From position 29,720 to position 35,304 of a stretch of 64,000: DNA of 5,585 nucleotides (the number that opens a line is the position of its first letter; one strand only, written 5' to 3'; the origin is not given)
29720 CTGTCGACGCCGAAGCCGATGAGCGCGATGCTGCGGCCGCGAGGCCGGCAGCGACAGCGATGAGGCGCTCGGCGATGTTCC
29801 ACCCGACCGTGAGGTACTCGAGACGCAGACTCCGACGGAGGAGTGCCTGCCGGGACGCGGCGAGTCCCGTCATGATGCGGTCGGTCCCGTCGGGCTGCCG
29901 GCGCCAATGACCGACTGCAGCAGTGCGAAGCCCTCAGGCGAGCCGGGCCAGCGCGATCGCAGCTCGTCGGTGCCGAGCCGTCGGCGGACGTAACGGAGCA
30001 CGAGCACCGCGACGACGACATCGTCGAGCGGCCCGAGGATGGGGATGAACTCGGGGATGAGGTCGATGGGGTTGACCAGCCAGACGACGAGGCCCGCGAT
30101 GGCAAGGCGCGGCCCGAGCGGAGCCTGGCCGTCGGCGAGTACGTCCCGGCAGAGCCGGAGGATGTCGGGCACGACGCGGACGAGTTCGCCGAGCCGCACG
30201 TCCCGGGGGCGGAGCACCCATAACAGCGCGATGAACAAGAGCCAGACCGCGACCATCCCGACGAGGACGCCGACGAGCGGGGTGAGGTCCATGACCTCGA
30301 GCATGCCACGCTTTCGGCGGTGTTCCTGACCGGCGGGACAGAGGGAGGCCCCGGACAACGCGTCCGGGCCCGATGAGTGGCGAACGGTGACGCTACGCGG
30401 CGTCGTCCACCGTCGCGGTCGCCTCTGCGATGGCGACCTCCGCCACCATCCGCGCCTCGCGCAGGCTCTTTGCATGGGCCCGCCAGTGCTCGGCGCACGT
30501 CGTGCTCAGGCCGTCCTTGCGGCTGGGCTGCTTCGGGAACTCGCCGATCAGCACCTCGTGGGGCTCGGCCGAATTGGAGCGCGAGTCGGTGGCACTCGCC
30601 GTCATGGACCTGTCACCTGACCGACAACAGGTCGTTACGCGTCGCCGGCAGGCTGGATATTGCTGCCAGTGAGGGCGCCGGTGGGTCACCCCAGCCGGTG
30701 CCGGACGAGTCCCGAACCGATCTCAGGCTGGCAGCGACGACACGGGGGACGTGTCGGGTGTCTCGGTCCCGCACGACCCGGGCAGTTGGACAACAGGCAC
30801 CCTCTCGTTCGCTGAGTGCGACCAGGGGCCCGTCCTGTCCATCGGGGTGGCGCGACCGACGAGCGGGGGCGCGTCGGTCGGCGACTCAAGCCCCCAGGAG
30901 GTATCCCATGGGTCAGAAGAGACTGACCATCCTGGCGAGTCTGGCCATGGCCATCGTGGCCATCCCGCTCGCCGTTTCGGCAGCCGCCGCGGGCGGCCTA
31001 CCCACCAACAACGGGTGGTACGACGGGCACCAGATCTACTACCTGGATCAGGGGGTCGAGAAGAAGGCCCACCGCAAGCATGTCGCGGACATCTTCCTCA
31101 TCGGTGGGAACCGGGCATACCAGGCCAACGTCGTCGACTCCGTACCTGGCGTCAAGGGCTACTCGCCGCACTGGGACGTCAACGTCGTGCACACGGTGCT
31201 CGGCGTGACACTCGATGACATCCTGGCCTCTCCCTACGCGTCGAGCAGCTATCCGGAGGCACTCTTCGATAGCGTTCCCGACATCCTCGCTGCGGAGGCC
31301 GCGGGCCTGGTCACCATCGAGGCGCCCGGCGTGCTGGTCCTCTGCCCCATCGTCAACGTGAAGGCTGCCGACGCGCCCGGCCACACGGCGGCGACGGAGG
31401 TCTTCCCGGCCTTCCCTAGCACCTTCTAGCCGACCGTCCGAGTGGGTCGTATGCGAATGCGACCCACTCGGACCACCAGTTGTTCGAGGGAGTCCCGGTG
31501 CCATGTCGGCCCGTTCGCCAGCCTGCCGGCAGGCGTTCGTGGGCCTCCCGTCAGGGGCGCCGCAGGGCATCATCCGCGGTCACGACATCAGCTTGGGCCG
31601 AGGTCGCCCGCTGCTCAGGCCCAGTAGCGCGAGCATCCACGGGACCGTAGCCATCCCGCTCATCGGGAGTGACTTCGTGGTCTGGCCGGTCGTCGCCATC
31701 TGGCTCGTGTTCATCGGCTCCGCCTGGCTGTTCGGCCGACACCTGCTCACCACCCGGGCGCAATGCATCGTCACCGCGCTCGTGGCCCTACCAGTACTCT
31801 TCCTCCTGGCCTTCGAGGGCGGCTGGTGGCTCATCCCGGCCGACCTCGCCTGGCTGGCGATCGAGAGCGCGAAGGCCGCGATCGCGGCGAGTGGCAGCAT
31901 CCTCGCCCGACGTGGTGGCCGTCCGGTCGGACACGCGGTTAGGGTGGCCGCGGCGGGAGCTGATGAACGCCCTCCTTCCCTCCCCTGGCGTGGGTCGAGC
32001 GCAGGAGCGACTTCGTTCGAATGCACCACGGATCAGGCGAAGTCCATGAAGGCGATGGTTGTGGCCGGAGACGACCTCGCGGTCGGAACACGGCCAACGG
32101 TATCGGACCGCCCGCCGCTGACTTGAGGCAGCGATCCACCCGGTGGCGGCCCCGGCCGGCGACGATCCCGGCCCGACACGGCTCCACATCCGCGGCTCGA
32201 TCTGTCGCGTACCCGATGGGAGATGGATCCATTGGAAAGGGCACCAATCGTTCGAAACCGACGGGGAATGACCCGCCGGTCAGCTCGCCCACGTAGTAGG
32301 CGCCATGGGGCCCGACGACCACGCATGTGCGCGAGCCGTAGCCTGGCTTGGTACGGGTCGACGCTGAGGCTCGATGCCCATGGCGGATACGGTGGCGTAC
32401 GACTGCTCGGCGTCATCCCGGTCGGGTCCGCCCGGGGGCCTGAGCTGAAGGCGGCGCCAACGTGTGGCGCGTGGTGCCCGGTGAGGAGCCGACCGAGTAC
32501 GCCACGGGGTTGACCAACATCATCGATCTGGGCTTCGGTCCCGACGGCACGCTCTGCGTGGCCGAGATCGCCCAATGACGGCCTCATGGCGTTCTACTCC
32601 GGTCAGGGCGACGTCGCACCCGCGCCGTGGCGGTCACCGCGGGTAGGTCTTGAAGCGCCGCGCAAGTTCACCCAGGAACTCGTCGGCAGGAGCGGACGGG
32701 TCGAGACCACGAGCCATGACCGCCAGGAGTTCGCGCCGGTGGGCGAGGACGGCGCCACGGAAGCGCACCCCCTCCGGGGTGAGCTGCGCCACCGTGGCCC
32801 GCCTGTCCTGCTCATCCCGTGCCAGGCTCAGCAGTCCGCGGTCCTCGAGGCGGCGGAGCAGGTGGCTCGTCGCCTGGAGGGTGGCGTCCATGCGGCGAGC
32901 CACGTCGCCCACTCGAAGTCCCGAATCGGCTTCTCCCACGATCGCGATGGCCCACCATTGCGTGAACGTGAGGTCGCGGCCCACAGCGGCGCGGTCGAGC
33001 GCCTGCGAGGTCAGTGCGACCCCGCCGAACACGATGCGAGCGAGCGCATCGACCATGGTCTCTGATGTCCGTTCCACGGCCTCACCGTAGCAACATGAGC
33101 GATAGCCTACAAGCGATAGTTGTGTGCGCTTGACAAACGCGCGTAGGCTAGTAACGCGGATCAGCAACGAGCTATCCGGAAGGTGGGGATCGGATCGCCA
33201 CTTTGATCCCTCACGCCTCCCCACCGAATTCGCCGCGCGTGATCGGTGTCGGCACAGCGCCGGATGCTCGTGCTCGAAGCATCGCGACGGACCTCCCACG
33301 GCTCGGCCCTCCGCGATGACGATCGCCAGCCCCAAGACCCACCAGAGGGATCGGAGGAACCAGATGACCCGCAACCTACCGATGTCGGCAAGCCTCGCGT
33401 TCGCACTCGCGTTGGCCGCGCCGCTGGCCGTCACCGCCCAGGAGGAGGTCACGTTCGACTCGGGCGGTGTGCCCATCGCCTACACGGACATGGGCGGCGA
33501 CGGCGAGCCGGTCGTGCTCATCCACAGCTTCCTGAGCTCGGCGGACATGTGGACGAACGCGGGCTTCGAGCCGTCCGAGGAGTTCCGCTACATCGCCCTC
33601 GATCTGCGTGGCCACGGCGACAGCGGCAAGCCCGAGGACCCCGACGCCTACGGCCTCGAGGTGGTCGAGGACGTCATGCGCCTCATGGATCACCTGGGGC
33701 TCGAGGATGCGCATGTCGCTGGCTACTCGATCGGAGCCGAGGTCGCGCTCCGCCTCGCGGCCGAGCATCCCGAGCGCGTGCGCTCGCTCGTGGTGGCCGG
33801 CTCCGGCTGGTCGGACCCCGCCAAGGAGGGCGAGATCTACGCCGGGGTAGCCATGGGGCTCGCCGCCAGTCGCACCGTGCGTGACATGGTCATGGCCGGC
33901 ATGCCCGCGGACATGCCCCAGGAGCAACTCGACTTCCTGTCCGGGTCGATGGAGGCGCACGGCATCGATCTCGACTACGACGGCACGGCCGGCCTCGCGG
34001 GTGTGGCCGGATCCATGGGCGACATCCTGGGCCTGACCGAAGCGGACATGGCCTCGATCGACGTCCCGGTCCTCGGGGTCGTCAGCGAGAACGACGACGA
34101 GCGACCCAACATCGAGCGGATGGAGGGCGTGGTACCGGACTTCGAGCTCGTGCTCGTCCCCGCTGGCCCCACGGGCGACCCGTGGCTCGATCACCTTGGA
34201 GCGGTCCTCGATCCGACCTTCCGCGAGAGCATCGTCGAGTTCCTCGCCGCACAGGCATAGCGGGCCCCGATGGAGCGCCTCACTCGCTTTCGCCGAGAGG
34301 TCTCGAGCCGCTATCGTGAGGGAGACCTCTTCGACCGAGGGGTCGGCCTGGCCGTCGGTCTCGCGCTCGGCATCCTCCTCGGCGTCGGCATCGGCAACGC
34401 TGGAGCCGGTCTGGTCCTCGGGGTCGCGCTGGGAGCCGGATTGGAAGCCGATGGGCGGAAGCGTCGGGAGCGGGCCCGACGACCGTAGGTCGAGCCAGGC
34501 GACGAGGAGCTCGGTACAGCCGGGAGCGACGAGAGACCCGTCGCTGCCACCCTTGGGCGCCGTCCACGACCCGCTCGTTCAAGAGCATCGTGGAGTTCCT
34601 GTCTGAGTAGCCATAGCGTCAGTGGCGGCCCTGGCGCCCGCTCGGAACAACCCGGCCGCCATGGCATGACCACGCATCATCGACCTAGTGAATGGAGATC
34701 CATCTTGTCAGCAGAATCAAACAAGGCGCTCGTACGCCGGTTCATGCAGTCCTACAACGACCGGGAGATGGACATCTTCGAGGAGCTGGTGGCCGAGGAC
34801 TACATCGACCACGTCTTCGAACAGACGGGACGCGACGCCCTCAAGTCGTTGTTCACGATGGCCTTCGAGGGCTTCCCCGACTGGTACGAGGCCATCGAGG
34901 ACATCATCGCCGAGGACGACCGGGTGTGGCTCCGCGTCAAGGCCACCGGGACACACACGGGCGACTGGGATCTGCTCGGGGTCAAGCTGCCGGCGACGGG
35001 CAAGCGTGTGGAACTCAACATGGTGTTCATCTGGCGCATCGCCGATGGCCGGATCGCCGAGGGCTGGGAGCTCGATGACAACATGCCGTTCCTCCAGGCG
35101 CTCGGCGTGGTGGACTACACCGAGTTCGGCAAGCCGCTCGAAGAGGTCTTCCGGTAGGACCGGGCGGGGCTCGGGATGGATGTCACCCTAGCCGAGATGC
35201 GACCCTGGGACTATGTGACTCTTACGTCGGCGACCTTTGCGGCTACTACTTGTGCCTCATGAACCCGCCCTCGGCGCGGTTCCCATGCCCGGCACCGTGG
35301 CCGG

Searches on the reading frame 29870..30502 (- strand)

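Call 61: search_protein_families(library=pfam, proteins=[window:29870-30502:-], max_evalue=0.001)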
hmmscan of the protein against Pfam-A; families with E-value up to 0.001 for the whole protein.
window:29870-30502:- (210 aa): 1 family
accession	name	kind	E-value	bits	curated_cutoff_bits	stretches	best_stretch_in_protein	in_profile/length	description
PF06803.17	DUF1232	-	1.7e-10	40.9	23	1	132-166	2-36/37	Protein of unknown function (DUF1232)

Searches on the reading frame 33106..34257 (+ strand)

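Call 61: search_protein_families(library=pfam, proteins=[window:33106-34257:+], max_evalue=0.001)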
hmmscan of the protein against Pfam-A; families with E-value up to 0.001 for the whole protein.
window:33106-34257:+ (384 aa): 3 families
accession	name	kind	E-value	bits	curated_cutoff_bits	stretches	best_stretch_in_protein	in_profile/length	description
PF00561.26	Abhydrolase_1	-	8.3e-25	88.3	25.8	1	135-239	2-106/245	alpha/beta hydrolase fold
PF12697.13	Abhydrolase_6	-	2.2e-13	51.8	26.3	1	136-353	1-201/217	Alpha/beta hydrolase family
PF12146.15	Hydrolase_4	-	3.2e-07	30.4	27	1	158-240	30-116/239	Serine aminopeptidase, S33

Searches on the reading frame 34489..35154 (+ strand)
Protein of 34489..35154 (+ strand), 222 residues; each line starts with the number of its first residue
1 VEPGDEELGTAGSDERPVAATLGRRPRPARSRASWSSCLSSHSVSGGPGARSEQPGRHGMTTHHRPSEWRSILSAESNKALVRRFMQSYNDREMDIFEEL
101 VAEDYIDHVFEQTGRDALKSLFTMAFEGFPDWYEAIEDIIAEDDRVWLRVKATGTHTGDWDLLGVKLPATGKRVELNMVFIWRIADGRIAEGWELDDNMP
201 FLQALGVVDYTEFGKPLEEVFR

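Call 61: search_protein_families(library=pfam, proteins=[window:34489-35154:+], max_evalue=0.001)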
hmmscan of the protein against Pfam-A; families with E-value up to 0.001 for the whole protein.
window:34489-35154:+ (222 aa): 2 families
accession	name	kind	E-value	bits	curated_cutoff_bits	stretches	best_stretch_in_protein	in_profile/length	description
PF07366.18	SnoaL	-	1.5e-29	102.8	28.4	1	81-205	3-126/126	SnoaL-like polyketide cyclase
PF12680.13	SnoaL_2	-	1.1e-19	71.3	27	1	82-191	1-101/102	SnoaL-like domain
